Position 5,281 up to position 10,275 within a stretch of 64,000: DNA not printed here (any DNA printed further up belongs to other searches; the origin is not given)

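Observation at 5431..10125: Pseudo-peptidase ectodomain: an M28/PA-like domain with all catalytic positions replaced, fused to a MacB-type permease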

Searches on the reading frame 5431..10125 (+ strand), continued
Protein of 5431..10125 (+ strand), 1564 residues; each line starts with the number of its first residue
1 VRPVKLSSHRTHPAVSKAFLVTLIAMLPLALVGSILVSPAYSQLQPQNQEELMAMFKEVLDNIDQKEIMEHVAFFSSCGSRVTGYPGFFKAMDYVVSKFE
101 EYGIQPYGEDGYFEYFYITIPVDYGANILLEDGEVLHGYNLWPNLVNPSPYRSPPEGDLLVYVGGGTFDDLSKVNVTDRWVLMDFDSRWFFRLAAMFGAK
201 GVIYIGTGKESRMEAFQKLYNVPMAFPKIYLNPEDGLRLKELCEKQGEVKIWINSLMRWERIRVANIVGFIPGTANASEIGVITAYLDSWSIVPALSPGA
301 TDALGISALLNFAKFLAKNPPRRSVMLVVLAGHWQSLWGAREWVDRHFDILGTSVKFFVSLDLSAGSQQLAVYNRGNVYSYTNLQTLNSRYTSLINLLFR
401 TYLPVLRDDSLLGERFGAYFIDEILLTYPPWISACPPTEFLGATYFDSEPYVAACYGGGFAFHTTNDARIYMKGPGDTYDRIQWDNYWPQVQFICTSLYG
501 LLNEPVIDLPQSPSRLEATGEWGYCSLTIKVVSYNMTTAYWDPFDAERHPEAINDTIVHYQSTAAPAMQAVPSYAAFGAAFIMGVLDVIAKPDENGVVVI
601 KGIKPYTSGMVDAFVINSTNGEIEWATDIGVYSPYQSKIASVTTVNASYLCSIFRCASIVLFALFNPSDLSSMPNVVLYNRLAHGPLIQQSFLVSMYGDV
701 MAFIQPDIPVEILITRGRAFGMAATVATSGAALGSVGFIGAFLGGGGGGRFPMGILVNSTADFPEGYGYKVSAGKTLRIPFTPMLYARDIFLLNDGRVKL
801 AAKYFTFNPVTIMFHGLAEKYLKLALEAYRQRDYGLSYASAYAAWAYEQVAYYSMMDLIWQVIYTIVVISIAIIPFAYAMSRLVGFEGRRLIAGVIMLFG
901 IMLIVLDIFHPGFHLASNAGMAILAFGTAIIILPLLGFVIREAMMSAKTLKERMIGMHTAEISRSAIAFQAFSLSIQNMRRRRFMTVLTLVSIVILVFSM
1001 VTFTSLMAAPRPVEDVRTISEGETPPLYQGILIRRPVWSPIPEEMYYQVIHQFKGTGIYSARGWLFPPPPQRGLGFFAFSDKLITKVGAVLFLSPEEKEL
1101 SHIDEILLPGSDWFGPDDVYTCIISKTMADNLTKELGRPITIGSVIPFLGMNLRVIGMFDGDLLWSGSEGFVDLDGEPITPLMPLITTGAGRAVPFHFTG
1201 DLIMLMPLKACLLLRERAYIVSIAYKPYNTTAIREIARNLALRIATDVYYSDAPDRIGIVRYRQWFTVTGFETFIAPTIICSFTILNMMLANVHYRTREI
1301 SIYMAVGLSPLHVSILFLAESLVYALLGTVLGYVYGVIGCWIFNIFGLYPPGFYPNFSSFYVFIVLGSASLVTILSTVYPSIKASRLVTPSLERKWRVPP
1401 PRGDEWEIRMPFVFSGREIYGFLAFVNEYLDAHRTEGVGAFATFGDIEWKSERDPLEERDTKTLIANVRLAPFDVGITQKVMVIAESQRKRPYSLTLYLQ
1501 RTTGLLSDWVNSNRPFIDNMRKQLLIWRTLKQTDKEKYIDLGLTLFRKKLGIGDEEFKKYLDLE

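Call 17: find_encoding_contigs(protein=P0002, flank=10000, max_places=2)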
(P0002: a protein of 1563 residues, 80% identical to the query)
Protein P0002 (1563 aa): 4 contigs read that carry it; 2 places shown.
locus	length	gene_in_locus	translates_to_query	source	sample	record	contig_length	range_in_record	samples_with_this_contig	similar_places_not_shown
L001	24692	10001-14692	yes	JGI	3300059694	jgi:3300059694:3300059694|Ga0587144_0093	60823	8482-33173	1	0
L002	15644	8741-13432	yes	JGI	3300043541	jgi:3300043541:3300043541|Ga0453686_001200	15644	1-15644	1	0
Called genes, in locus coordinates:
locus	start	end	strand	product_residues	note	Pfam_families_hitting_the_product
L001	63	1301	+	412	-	PF04734:Ceramidase_alk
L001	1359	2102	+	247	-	PF18978:DUF5714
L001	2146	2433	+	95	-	-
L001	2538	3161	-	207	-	PF05175:MTS (weak), PF13847:Methyltransf_31, PF08241:Methyltransf_11, PF08242:Methyltransf_12, PF13649:Methyltransf_25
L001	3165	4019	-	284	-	PF13476:AAA_23 (weak), PF00005:ABC_tran, PF02463:SMC_N (weak), PF13304:AAA_21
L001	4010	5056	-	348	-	PF01032:FecCD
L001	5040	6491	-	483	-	PF01497:Peripla_BP_2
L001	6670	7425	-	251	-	PF01061:ABC2_membrane, PF12698:ABC2_membrane_3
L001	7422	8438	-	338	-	PF00005:ABC_tran, PF13304:AAA_21, PF13732:DrrA1-3_C (weak)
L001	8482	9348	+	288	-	PF01978:TrmB, PF11495:TrmB_EBD_N (weak), PF13091:PLDc_2 (weak)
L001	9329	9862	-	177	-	-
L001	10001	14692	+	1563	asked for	PF04389:Peptidase_M28, PF02687:FtsX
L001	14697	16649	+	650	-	-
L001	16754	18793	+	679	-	PF20581:DUF6785, PF20580:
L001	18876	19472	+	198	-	-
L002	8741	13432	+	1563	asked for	PF04389:Peptidase_M28, PF02687:FtsX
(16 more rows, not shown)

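Call 23: find_encoding_contigs(protein=P0059, flank=10000, max_places=1)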
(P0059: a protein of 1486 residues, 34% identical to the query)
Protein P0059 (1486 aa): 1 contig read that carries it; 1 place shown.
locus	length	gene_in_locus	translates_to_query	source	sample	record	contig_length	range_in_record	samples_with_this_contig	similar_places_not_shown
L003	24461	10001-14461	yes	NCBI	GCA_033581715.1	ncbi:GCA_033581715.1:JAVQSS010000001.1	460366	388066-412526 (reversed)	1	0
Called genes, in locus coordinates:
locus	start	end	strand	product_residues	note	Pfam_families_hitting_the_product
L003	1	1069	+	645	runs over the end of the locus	PF01935:DUF87 (weak), PF05872:HerA_C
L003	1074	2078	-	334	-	PF05448:AXE1, PF01738:DLH (weak), PF00561:Abhydrolase_1 (weak), PF12146:Hydrolase_4 (weak), PF12697:Abhydrolase_6 (faint), PF00326:Peptidase_S9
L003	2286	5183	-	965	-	PF12704:MacB_PCD (weak), PF02687:FtsX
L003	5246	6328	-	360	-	PF01208:URO-D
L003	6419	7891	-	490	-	-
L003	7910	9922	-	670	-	PF20581:DUF6785, PF20580:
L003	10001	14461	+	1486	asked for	PF04389:Peptidase_M28, PF12704:MacB_PCD (weak), PF02687:FtsX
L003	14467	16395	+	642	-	-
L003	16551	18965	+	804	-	-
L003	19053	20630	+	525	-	PF04675:DNA_ligase_A_N, PF01068:DNA_ligase_A_M, PF04679:DNA_ligase_A_C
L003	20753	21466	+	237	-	PF07155:ECF-ribofla_trS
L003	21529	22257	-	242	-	PF07464:ApoLp-III (faint), PF01402:RHH_1 (faint), PF27540:Mb1296_C (weak)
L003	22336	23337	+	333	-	PF08240:ADH_N, PF00107:ADH_zinc_N (faint)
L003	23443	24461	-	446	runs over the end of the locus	PF04389:Peptidase_M28, PF01546:Peptidase_M20 (weak)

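Call 24: find_encoding_contigs(protein=P0109, flank=10000, max_places=1)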
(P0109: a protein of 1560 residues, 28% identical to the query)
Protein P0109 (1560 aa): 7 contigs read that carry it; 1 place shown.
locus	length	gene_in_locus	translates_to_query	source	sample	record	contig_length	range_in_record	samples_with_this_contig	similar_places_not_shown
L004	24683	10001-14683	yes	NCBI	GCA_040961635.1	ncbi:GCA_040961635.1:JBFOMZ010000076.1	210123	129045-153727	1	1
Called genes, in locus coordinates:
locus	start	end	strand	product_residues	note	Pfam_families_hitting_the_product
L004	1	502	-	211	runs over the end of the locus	PF00085:Thioredoxin, PF13098:Thioredoxin_2, PF13192:Thioredoxin_3 (weak), PF13905:Thioredoxin_8 (weak)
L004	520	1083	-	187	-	PF04060:FeS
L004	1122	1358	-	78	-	PF13192:Thioredoxin_3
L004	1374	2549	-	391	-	PF03773:ArsP_1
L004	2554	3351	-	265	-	PF01135:PCMT, PF01209:Ubie_methyltran, PF02353:CMAS (weak), PF13489:Methyltransf_23, PF13649:Methyltransf_25, PF13847:Methyltransf_31, PF08241:Methyltransf_11, PF08242:Methyltransf_12, +1 more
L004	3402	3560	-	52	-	-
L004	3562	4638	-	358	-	PF01758:SBF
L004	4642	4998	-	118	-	PF08100:Dimerisation (weak), PF01022:HTH_5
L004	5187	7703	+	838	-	PF06452:CBM9_1, PF00144:Beta-lactamase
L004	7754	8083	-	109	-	PF22263:DUF6951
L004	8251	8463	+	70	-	-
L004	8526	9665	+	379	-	-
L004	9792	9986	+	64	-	-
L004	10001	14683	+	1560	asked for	PF04389:Peptidase_M28, PF02687:FtsX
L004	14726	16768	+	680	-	-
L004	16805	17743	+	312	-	-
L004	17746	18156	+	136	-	PF05402:PqqD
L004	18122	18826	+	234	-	PF02687:FtsX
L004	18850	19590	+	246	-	PF02463:SMC_N (faint), PF00005:ABC_tran, PF13304:AAA_21 (faint)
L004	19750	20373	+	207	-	PF05036:SPOR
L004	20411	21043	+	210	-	PF01025:GrpE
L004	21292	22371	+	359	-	PF00091:Tubulin, PF12327:FtsZ_C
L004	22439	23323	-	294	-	PF02574:S-methyl_trans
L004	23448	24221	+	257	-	PF01048:PNP_UDP_1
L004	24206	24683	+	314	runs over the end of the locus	PF14520:HHH_5 (weak), PF02481:DNA_processg_A, PF18306:LDcluster4 (weak)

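Call 29: search_protein_families(library=ncbifam, proteins=[window:5431-10125:+], max_evalue=0.1)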
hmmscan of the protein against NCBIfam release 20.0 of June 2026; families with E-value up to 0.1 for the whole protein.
window:5431-10125:+ (1564 aa): 6 families
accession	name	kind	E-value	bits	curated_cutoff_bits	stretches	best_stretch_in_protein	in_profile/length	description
NF007826.0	PRK10535.1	equivalog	4.3e-09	35.2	966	1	1232-1387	485-639/648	macrolide ABC transporter ATP-binding protein/permease MacB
TIGR03434.1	ADOP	subfamily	1.2e-06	27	622.3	1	1280-1386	284-392/803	ADOP family duplicated permease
TIGR02212.1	lolCE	equivalog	4.5e-05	22.6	362.45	1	1281-1387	280-402/411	lipoprotein-releasing ABC transporter permease subunit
NF038346.1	FtsX_actino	exception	0.0053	16.2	250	1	1280-1339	193-252/308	permease-like cell division protein FtsX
NF008076.0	PRK10814.1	exception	0.0079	15.2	473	1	1280-1386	277-389/399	lipoprotein-releasing ABC transporter permease subunit LolC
NF008357.0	PRK11146.1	exception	0.087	11.6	439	0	1223-1386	224-404/414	lipoprotein-releasing ABC transporter permease subunit LolE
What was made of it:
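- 8380..9564 (+): MacB/FtsX-type four-TM module (aa 984-1378), with an extracytoplasmic core domain between TM1 and TM2 (aa about 1003-1270) and a conserved TM2-TM3 loop (family consensus YERxREI). NCBIfam MacB/LolCE (call 29).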

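Call 64: search_protein_families(library=ncbifam, proteins=[L004:18850-19590:+, L004:18122-18826:+], max_evalue=1e-10)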
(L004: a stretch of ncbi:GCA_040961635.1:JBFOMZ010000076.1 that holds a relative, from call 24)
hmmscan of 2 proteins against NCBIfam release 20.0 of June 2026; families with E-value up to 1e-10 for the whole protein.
L004:18850-19590:+ (246 aa): 179 families (the best 25 are shown)
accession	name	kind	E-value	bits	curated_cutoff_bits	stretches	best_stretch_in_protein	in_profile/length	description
TIGR02211.1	LolD_lipo_ex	equivalog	3.2e-70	236.1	307.75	1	7-226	1-220/221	lipoprotein-releasing ABC transporter ATP-binding protein LolD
NF007826.0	PRK10535.1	equivalog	2.5e-65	221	966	1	8-232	5-228/648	macrolide ABC transporter ATP-binding protein/permease MacB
NF008639.0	PRK11629.1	equivalog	1.4e-63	214.5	360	1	7-226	6-225/234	lipoprotein-releasing ABC transporter ATP-binding protein LolD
NF038007.1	ABC_ATP_DarD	equivalog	2.2e-63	213.7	375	1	10-225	4-218/218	darobactin export ABC transporter ATP-binding protein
TIGR02982.1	heterocyst_DevA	subfamily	7.8e-61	205.5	295.8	1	8-226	2-220/220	ABC exporter ATP-binding subunit, DevA family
TIGR02673.1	FtsE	equivalog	1.8e-60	204.3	264.85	1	8-223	2-213/214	cell division ATP-binding protein FtsE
NF007879.0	PRK10584.1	equivalog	1.2e-59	201.8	336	1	5-226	4-225/228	putative ABC transporter ATP-binding protein YbbA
TIGR03608.1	L_ocin_972_ABC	subfamily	1e-56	191.7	254.85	1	25-219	12-205/206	putative bacteriocin export ABC transporter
NF040933.2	ABC_arch_GlcV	equivalog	2.3e-56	191.2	450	1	8-235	3-230/357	glucose ABC transporter ATP-binding protein GlcV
TIGR02314.1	ABC_MetN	equivalog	5.2e-55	186.8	499.7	1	8-225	2-219/343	methionine ABC transporter ATP-binding protein MetN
TIGR01186.1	proV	subfamily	1.7e-54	185.4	326.6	1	25-237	7-220/363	betaine/proline/choline family ABC transporter ATP-binding protein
TIGR02315.1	ABC_phnC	equivalog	9.5e-53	179.1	266.1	1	8-225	2-224/243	phosphonate ABC transporter ATP-binding protein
NF006987.0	PRK09452.1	equivalog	6.6e-51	173.1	482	1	5-234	15-235/378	spermidine/putrescine ABC transporter ATP-binding protein PotA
NF007027.0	PRK09493.1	equivalog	3.7e-50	170.5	379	1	11-228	5-217/240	glutamine ABC transporter ATP-binding protein GlnQ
TIGR00968.1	3a0106s01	subfamily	8.5e-50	169.5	342.75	1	23-235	12-219/237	sulfate ABC transporter ATP-binding protein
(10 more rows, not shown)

L004:18122-18826:+ (234 aa): 3 families
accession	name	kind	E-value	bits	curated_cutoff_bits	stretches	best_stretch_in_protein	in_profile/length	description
TIGR02212.1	lolCE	equivalog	1.4e-14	53.8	362.45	1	102-233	277-411/411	lipoprotein-releasing ABC transporter permease subunit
NF007826.0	PRK10535.1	equivalog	2.4e-11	42.6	966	0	83-231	514-646/648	macrolide ABC transporter ATP-binding protein/permease MacB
TIGR02213.1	lolE_release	exception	7e-11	41.6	540.35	0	102-232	277-410/411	lipoprotein-releasing ABC transporter permease subunit LolE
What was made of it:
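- The bacterial members have LolD/MacB-type ATPases nearby (call 64).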

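Call 69: search_protein_families(library=pfam, proteins=[L003:6419-7891:-], max_evalue=1)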
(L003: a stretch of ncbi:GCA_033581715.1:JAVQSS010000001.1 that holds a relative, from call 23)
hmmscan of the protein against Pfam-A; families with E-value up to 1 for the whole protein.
L003:6419-7891:- (490 aa): 1 family
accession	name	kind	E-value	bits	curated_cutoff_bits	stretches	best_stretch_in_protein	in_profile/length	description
PF20055.5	DUF6454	-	0.031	13.7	22.3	1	225-305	67-147/292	Family of unknown function (DUF6454)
